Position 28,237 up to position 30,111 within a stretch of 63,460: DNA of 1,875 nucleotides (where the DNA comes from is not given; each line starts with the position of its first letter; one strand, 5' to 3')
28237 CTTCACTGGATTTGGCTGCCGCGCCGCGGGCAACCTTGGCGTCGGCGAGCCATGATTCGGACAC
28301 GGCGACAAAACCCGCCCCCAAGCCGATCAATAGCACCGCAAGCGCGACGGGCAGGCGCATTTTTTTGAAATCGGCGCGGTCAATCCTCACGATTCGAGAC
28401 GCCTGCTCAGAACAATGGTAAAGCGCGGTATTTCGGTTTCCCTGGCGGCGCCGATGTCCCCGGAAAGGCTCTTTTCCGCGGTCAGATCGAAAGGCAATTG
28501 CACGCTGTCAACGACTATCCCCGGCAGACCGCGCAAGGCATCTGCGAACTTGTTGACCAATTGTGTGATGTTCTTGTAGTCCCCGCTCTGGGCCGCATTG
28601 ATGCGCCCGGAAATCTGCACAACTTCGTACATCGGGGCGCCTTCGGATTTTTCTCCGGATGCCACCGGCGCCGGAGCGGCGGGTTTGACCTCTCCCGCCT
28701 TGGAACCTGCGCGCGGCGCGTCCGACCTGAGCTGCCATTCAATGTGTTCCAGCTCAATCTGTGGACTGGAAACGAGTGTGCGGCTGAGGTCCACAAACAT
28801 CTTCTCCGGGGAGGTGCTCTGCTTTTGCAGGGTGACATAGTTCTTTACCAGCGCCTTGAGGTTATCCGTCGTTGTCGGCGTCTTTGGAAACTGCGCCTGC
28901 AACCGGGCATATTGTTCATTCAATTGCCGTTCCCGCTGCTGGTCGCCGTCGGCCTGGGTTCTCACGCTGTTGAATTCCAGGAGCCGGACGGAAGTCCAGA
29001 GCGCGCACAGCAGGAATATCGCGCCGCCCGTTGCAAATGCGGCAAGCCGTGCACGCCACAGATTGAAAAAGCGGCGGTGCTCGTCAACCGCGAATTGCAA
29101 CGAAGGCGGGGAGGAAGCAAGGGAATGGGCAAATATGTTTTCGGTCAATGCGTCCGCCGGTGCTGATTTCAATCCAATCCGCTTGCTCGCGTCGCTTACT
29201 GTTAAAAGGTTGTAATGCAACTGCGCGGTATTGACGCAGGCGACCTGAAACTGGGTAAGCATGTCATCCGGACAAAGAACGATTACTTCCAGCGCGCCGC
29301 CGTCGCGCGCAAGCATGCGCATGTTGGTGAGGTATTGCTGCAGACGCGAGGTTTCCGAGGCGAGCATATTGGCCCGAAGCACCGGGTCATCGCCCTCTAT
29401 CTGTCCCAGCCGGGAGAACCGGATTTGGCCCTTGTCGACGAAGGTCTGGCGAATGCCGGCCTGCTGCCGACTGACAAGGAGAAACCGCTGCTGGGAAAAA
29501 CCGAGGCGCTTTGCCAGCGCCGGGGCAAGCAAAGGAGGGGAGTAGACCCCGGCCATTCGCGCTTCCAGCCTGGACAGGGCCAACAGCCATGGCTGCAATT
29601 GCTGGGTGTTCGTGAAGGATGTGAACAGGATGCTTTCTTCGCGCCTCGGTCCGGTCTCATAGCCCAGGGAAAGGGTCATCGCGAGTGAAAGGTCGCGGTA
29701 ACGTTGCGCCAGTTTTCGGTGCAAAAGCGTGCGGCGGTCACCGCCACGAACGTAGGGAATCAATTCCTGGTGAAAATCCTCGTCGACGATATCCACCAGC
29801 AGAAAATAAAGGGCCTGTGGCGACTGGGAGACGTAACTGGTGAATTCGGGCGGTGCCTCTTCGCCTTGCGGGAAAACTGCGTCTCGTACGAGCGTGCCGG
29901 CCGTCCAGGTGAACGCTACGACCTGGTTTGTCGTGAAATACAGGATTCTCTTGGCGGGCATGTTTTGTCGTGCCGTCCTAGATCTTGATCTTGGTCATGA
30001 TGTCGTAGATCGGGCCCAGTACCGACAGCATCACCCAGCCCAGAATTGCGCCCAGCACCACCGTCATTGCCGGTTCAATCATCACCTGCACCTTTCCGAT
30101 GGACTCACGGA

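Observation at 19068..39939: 21-kb sigma-54-wired, MSHA-like type IV filament locus with an atypical parts list, between core genes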

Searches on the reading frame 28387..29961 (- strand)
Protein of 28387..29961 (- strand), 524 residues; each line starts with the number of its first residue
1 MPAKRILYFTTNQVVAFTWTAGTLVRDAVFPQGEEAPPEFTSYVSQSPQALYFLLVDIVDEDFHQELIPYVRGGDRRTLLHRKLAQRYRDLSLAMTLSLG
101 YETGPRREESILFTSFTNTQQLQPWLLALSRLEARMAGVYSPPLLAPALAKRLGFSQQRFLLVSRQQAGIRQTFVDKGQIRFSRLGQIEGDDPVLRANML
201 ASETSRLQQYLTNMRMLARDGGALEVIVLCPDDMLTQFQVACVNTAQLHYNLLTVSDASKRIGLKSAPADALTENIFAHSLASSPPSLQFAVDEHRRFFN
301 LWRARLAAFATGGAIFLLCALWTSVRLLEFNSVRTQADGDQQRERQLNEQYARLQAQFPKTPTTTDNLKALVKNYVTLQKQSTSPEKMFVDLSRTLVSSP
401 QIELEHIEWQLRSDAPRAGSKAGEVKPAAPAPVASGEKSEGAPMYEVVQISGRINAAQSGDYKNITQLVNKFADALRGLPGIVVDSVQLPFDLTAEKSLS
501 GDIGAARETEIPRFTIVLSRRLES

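Call 4: search_protein_families(library=pfam, proteins=[window:28387-29961:-], max_evalue=0.01)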
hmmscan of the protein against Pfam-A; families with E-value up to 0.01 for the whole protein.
window:28387-29961:- (524 aa): 0 families

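Call 6: search_protein_families(library=ncbifam, proteins=[window:28387-29961:-], max_evalue=0.01)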
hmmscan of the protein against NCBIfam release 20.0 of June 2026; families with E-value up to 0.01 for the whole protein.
window:28387-29961:- (524 aa): 0 families

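Call 18: find_homologous_proteins(query=window:28390-29961:-, max_evalue=0.001)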
Query window:28390-29961:- (524 aa): 939 proteins with E <= 0.001 among 8000 candidates; the best 120 are listed.
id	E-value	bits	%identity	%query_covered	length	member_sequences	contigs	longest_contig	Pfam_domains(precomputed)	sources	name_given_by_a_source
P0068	0.0e+0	1154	100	100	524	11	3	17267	-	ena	-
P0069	1.8e-295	998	85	100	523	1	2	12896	-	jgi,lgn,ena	jgi:hypothetical protein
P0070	1.4e-270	916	77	100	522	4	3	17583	-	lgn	-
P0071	9.3e-247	838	70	100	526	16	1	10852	-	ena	-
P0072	7.8e-236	802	67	100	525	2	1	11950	-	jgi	jgi:hypothetical protein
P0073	4.1e-230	783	66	100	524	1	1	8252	-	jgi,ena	-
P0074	4.5e-230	783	66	100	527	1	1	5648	-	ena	-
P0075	5.6e-230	782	67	100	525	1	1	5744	-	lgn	-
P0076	1.2e-229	781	66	100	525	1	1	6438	-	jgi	jgi:hypothetical protein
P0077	1.7e-229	781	65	100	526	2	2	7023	-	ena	-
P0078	6.7e-229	779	66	100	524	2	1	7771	-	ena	-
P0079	4.2e-227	773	66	100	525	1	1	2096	-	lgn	-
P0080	2.9e-221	754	65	100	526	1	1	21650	-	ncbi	ncbi:MAG: hypothetical protein ACKVQK_01050 [Burkholderiales bacterium]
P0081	2.0e-219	747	64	100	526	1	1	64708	-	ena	-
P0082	9.2e-208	709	61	100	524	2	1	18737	-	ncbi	-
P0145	1.6e-154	533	48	99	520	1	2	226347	-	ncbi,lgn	-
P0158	2.5e-153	529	48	100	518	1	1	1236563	-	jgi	jgi:hypothetical protein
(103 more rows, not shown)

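Call 19: find_encoding_contigs(protein=P0158, flank=10000, max_places=1)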
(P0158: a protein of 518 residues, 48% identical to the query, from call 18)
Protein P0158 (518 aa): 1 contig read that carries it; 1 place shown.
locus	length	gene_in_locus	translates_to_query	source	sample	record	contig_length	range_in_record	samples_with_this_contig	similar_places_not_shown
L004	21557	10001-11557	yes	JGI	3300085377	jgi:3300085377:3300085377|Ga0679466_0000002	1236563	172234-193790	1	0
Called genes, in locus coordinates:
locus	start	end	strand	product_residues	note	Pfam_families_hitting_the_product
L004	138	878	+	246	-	PF00005:ABC_tran, PF13304:AAA_21 (weak)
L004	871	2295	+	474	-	PF00072:Response_reg, PF00158:Sigma54_activat, PF14532:Sigma54_activ_2, PF07728:AAA_5 (faint), PF25601:AAA_lid_14, PF02954:HTH_8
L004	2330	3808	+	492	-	PF13191:AAA_16, PF00004:AAA (faint), PF13401:AAA_22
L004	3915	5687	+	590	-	PF07655:Secretin_N_2, PF00263:Secretin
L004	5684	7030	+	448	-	PF13428:TPR_14 (faint), PF00515:TPR_1 (faint), PF13414:TPR_11 (faint), PF13431:TPR_17 (faint), PF23914:TPR_CcmH_CycH (faint), PF07719:TPR_2 (faint), PF14559:TPR_19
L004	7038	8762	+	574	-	PF13191:AAA_16 (faint), PF05157:MshEN, PF00437:T2SSE, PF13604:AAA_30 (weak)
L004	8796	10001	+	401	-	PF28597:T2SSF_N, PF00482:T2SSF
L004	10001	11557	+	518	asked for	-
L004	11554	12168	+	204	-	-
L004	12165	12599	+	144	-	-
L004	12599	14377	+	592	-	-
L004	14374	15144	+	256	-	PF07963:N_methyl (weak)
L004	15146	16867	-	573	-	-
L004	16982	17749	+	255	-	PF12679:ABC2_membrane_2 (faint), PF12730:ABC2_membrane_4 (weak), PF12698:ABC2_membrane_3 (weak), PF13346:ABC2_membrane_5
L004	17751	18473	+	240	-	-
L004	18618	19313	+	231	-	PF07963:N_methyl (weak)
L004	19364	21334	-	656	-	PF00999:Na_H_Exchanger, PF02254:TrkA_N, PF13460:NAD_binding_10 (faint), PF02080:TrkA_C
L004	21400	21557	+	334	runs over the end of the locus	PF01380:SIS, PF00571:CBS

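Call 20: find_encoding_contigs(protein=P0145, flank=10000, max_places=1)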
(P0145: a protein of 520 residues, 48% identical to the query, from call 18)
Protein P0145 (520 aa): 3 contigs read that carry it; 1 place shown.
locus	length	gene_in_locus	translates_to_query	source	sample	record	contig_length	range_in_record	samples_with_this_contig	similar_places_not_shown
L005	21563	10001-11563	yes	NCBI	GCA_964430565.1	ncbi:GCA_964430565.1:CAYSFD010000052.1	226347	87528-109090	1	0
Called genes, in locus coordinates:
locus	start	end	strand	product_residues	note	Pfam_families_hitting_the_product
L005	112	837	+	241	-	PF00005:ABC_tran, PF13304:AAA_21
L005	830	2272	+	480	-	PF00072:Response_reg, PF00158:Sigma54_activat, PF14532:Sigma54_activ_2, PF07728:AAA_5 (faint), PF25601:AAA_lid_14, PF02954:HTH_8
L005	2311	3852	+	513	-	PF13191:AAA_16, PF13401:AAA_22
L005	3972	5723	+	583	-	PF07655:Secretin_N_2, PF00263:Secretin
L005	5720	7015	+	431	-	PF07719:TPR_2 (faint), PF13428:TPR_14 (faint), PF00515:TPR_1 (faint), PF14559:TPR_19, PF23914:TPR_CcmH_CycH (faint), PF13431:TPR_17 (faint)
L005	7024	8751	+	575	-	PF13191:AAA_16 (faint), PF05157:MshEN, PF00437:T2SSE, PF13604:AAA_30 (weak)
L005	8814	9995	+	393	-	PF00482:T2SSF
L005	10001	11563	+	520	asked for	-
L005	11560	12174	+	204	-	-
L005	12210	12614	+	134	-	-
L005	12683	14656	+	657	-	-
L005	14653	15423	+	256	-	-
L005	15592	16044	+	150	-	-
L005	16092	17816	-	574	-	PF02518:HATPase_c (faint)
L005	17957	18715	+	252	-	PF12679:ABC2_membrane_2 (weak), PF12730:ABC2_membrane_4 (weak), PF12698:ABC2_membrane_3 (weak)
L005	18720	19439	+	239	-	-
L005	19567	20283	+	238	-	PF07963:N_methyl (weak)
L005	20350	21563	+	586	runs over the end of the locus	PF04932:Wzy_C, PF11846:Wzy_C_2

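Call 22: find_related_loci(query=A1, collection=genome_contigs, flank=10000)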
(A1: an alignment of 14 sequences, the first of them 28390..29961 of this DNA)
Query A1 (524 aa) in genome_contigs; peptide patterns used: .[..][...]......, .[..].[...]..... (x = any residue, [..] = any of these).
209 stretches matched a pattern; 150 encode a relative of the query (tblastn E <= 1e-3); the best 80 are kept; 80 distinct loci.
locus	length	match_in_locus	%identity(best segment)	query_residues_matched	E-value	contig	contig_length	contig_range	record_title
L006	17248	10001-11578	70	1-524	0e+0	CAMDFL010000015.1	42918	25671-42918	MAG: Bordetella parapertussis isolate MoH-02may19-183 genome assembly, contig: MoH-02may19-C974, whole genome shotgun se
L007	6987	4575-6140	66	1-522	0e+0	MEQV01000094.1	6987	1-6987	MAG: Betaproteobacteria bacterium RIFCSPLOWO2_02_FULL_62_17 rifcsplowo2_02_scaffold_19463, whole genome shotgun sequence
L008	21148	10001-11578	65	1-524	0e+0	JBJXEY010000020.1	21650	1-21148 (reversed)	MAG: Burkholderiales bacterium isolate F1F2.bin.81 k127_39988, whole genome shotgun sequence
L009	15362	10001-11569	61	1-523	0e+0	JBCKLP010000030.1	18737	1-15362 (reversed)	Burkholderiales bacterium isolate SLM_LV1_0208-O20 Node_30_length_18737_cov_87.964781, whole genome shotgun sequence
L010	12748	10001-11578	65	1-524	0e+0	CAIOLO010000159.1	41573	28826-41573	MAG: uncultured beta proteobacterium isolate LJ_bin-1959 genome assembly, contig: bin-1959:159/172, whole genome shotgun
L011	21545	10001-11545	51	1-522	3e-167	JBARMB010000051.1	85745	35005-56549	MAG: Burkholderiales bacterium isolate MFD06446_ilm_asm_bin12 k127_286100, whole genome shotgun sequence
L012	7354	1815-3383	51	1-522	9e-168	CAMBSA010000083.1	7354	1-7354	MAG: Bordetella parapertussis isolate AH-24oct19-201 genome assembly, contig: AH-24oct19-C25234, whole genome shotgun se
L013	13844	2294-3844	48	4-517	4e-160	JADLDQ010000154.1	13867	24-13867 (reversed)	MAG: Burkholderiales bacterium isolate SJ282 c_000000623479, whole genome shotgun sequence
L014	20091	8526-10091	47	1-522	9e-160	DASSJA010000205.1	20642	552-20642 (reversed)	MAG TPA_asm: Burkholderiales bacterium isolate SMAG_U1103 k141_196180, whole genome shotgun sequence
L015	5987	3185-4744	48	1-521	1e-160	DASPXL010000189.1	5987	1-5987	MAG TPA_asm: Burkholderiales bacterium isolate SMAG_U11566 k141_554227, whole genome shotgun sequence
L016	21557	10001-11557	48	1-521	1e-158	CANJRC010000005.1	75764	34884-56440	MAG: Betaproteobacteria bacterium isolate RH-23may17-534 genome assembly, contig: RH-23may17-C2361, whole genome shotgun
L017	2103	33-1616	49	1-521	2e-170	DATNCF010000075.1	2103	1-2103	MAG TPA_asm: Burkholderiales bacterium isolate SMAG_U11207 k141_676625, whole genome shotgun sequence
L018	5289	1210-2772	48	1-521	6e-160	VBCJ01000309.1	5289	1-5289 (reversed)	MAG: Betaproteobacteria bacterium isolate BP_14 14_0903_05_40cm_scaffold_27150, whole genome shotgun sequence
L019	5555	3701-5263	48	1-521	8e-158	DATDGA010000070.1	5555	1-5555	MAG TPA_asm: Burkholderiales bacterium isolate SMAG_U240 k141_191717, whole genome shotgun sequence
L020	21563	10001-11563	47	1-521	9e-155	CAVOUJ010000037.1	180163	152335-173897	MAG: uncultured beta proteobacterium isolate MFD10007.bin.2.158 genome assembly, contig: contig_60903, whole genome shot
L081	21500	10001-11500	29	4-504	4e-63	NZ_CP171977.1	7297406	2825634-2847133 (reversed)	Pseudoduganella sp. UC29_106 chromosome, complete genome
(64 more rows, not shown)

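Call 25: search_protein_families(library=pfam, proteins=[window:28390-29961:-, L004:12599-14377:+, L004:14374-15144:+, L004:17751-18473:+], max_evalue=10)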
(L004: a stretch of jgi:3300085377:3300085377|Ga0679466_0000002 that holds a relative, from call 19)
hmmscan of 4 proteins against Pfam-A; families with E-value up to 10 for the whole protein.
window:28390-29961:- (524 aa): 1 family
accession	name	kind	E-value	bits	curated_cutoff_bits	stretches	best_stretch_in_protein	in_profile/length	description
PF18458.6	XPB_DRD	-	0.21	11.9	26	1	75-95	26-46/57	Xeroderma pigmentosum group B helicase damage recognition domain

L004:12599-14377:+ (592 aa): 1 family
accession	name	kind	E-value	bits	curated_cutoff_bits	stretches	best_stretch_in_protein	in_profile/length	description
PF13150.11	TraL_transposon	-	0.26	11.5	27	1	9-36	21-48/86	Conjugative transposon protein TraL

L004:14374-15144:+ (256 aa): 1 family
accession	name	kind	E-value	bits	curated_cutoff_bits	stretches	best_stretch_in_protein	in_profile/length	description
PF07963.17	N_methyl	-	6.2e-06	26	21.2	1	8-32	2-26/27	Prokaryotic N-terminal methylation motif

L004:17751-18473:+ (240 aa): 0 families

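Call 26: search_solved_structures(query=A1, max_evalue=10)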
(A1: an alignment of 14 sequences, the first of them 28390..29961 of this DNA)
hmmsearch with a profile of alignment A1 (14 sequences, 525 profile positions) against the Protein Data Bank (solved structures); distinct sequences matched with E-value up to 10: 3.
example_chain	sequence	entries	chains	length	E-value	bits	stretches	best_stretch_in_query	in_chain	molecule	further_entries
2jah_A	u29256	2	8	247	0.33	12.8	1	443-486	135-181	CLAVULANIC ACID DEHYDROGENASE | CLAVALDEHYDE DEHYDROGENASE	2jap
7roa_A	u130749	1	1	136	0.53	12.1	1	401-488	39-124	EntV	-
7y7b_Z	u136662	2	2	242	9.9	7.9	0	394-453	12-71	ACPI-S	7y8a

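Call 44: predict_structure(alignment_id=A2)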
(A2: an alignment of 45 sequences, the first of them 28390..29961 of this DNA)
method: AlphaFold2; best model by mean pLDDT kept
length: 524 residues; sequences in the alignment: 45
mean_pLDDT: 77.1   pTM: 0.54
mean pLDDT of the five models: 77.1, 76.8, 71.0, 70.4, 68.8
residues with pLDDT >= 90: 107; 70-90: 283; 50-70: 79; < 50: 55
segments of 3 or more residues with pLDDT < 50: 358-363, 377-380, 417-441, 493-509
pLDDT, mean of each block of 10 residues (from residue 1): 86 90 91 78 90 81 73 82 78 66 68 67 83 85 88 91 87 86 76 87 90 82 92 92 93 94 89 89 74 72 83 89 87 86 85 64 50 51 71 83 84 54 31 32 74 70 79 86 80 48 47 82 65
secondary structure, 60 per line:
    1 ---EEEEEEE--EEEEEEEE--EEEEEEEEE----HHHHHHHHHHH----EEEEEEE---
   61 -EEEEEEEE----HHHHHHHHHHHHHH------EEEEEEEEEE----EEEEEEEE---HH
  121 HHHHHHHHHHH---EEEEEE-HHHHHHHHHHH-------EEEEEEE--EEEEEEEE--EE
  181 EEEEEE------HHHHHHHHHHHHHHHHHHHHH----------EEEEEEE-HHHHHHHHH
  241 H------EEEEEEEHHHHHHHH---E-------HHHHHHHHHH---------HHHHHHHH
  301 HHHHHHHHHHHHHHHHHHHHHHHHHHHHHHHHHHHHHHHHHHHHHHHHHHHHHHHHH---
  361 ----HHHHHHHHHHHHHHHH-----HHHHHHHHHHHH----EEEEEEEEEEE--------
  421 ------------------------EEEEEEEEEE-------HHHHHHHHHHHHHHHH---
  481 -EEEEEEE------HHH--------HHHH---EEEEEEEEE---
elements in order: E4-10 E13-20 E23-31 H36-46 E51-57 E62-69 H74-87 E94-103 E108-115 H119-131 E135-140 H142-152 E160-166 E169-176 E179-186 H193-213 E224-230 H232-241 E248-254 H255-262 H274-283 H293-357 H365-380 H386-397 E402-412 E445-454 H462-477 E482-488 H506-509 E513-521

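Call 46: fold_search(model_id=the predicted structure, library=pdb)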
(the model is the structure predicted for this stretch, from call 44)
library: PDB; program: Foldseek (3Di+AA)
matches with E <= 10: 1400; with E <= 0.001: 147
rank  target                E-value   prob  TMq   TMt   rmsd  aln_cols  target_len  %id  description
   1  3jc8_Ma               2.4e-09  1.00  0.31  0.42   8.2       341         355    7  Architectural model of the type IVa pilus machine in a piliated state (released 2016-03-16)
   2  5eou_A                2.7e-09  1.00  0.33  0.47   7.2       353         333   12  Pseudomonas aeruginosa PilM:PilN1-12 bound to ATP (released 2016-04-27)
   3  1yf5                  4.2e-09  1.00  0.28  0.51   8.6       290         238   12  Cyto-Epsl: The Cytoplasmic Domain Of Epsl, An Inner Membrane Component Of The Type II Secretion System Of Vibrio Cholera (released 2005-05-03)
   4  5eou_B                8.9e-09  1.00  0.32  0.43   9.2       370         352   11  Pseudomonas aeruginosa PilM:PilN1-12 bound to ATP (released 2016-04-27)
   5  2ych_A                1.3e-08  1.00  0.33  0.46   7.6       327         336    8  PilM-PilN type IV pilus biogenesis complex (released 2011-05-11)
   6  5eoy_A                1.9e-08  1.00  0.30  0.41   8.5       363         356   10  Pseudomonas aeruginosa SeMet-PilM bound to ADP (released 2016-04-27)
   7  5tkw                  2.3e-08  1.00  0.26  0.46   8.6       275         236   10  1.35 Angstrom Resolution Crystal Structure of a Pullulanase-specific Type II Secretion System Integral Cytoplasmic Membr (released 2016-10-19)
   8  5eq6_A                2.5e-08  1.00  0.29  0.38   9.8       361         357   12  Pseudomonas aeruginosa PilM bound to AMP-PNP (released 2016-04-27)
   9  3wt0_D                2.6e-08  1.00  0.29  0.37  10.1       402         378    8  Crystal Structure Analysis of Cell Division Protein (released 2015-04-29)
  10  7q6g                  2.6e-08  1.00  0.29  0.38  10.0       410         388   11  Xenorhabdus poinarii FtsA 1-396 ADP (released 2022-09-21)
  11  5eox_A                2.8e-08  1.00  0.28  0.38   9.4       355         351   12  Pseudomonas aeruginosa PilM bound to ADP (released 2016-04-27)
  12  5eox_B                3.5e-08  1.00  0.30  0.40   8.9       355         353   11  Pseudomonas aeruginosa PilM bound to ADP (released 2016-04-27)
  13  4pht_Y                4.9e-08  1.00  0.27  0.52   7.2       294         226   10  ATPase GspE in complex with the cytoplasmic domain of GspL from the Vibrio vulnificus type II Secretion system (released 2014-11-26)
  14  5eq6_B                5.2e-08  1.00  0.32  0.43   8.2       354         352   10  Pseudomonas aeruginosa PilM bound to AMP-PNP (released 2016-04-27)
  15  3wt0_C                5.5e-08  1.00  0.28  0.36  10.8       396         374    8  Crystal Structure Analysis of Cell Division Protein (released 2015-04-29)
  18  4pht_X                1.5e-07  1.00  0.28  0.55   7.3       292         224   10  ATPase GspE in complex with the cytoplasmic domain of GspL from the Vibrio vulnificus type II Secretion system (released 2014-11-26)
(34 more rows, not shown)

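Call 71: search_protein_families(library=pfam, proteins=[L005:15592-16044:+, L081:5105-6235:+, L081:6232-7065:+, L081:2351-3244:+, L081:12595-13398:+, L081:13395-14093:+, L081:14974-15774:+, L081:15775-16347:+], max_evalue=0.01)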
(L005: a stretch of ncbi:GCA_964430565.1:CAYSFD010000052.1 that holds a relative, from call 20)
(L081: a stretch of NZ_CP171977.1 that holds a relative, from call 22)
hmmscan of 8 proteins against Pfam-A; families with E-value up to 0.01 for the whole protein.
L005:15592-16044:+ (150 aa): 0 families

L081:5105-6235:+ (376 aa): 0 families

L081:6232-7065:+ (277 aa): 12 families
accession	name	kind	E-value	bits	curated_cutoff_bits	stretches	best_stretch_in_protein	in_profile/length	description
PF07719.23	TPR_2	-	5.2e-14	51.6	27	2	191-222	3-34/34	Tetratricopeptide repeat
PF13432.12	TPR_16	-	4.5e-11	43.4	32.7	2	161-223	3-65/65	Tetratricopeptide repeat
PF00515.34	TPR_1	-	8e-10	38.6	27.8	1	192-222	4-34/34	Tetratricopeptide repeat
PF14559.12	TPR_19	-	2e-09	38.1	25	2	166-226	2-62/68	Tetratricopeptide repeat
PF13414.12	TPR_11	-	4.2e-09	36.4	26.8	1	196-230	1-35/42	TPR repeat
PF13176.12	TPR_7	-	6.1e-09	35.7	27.9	1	193-220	3-30/36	Tetratricopeptide repeat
PF13428.12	TPR_14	-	8.7e-09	35.6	23.5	1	192-230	4-42/44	Tetratricopeptide repeat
PF13431.12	TPR_17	-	1.4e-08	34.8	24.4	0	180-210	4-34/34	Tetratricopeptide repeat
PF23914.1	TPR_CcmH_CycH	-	1.1e-07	32.2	42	2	99-187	61-153/158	Cytochrome c-type biogenesis protein H TPR domain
PF13424.12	TPR_12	-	1.3e-06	28.9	30.1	1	194-254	8-76/77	Tetratricopeptide repeat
PF13181.12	TPR_8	-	3.3e-05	24.2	25.7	0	96-121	9-34/34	Tetratricopeptide repeat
PF13371.12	TPR_9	-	0.00022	21.6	35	0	137-188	9-62/73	Tetratricopeptide repeat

L081:2351-3244:+ (297 aa): 2 families
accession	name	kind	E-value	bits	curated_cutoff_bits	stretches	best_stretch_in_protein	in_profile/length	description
PF13401.12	AAA_22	-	2.2e-27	96.4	27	1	42-169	4-129/130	AAA domain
PF13191.12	AAA_16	-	8.7e-07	30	32.6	1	31-155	11-164/167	AAA ATPase domain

L081:12595-13398:+ (267 aa): 0 families

L081:13395-14093:+ (232 aa): 1 family
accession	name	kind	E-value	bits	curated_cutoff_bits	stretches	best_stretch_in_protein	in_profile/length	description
PF07963.17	N_methyl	-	4.4e-07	29.6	21.2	1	2-25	3-26/27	Prokaryotic N-terminal methylation motif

L081:14974-15774:+ (266 aa): 0 families

L081:15775-16347:+ (190 aa): 2 families
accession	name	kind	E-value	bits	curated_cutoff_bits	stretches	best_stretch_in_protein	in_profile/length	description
PF07963.17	N_methyl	-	7.1e-08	32.2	21.2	1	9-34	2-27/27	Prokaryotic N-terminal methylation motif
PF10114.15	PocR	-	0.0056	16.9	23.9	1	16-70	82-136/162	Sensory domain found in PocR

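Call 100: search_protein_representatives(alignment_id=A2)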
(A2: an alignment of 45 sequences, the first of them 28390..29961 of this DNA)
Query: 45 sequences, 523 profile positions. Proteins with E-value up to 0.001 (for the whole library): 2560; up to 1e-10: 1939; up to 1e-30: 1143. The best 150 are listed.
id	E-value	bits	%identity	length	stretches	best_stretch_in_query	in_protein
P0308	4.2e-213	725.2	-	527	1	1-522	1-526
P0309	6.6e-202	688.3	-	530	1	1-522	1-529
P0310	1.5e-185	634.3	-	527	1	1-522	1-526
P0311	8.6e-178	608.7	-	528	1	1-523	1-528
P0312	3.2e-169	580.4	-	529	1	1-521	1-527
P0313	2.7e-158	544.4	-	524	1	1-520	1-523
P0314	2.5e-157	541.2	-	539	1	3-520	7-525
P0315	5.5e-157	540.1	-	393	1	139-523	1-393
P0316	1.6e-155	535.3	-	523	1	1-520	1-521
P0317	1.8e-149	515.2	-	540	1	1-504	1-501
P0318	3.9e-148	510.8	-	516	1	1-521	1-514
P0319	5.7e-146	503.7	-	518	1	1-521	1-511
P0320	1.0e-144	499.5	-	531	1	1-317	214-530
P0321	2.3e-139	481.9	-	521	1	1-518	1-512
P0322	1.4e-136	472.7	-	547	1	2-521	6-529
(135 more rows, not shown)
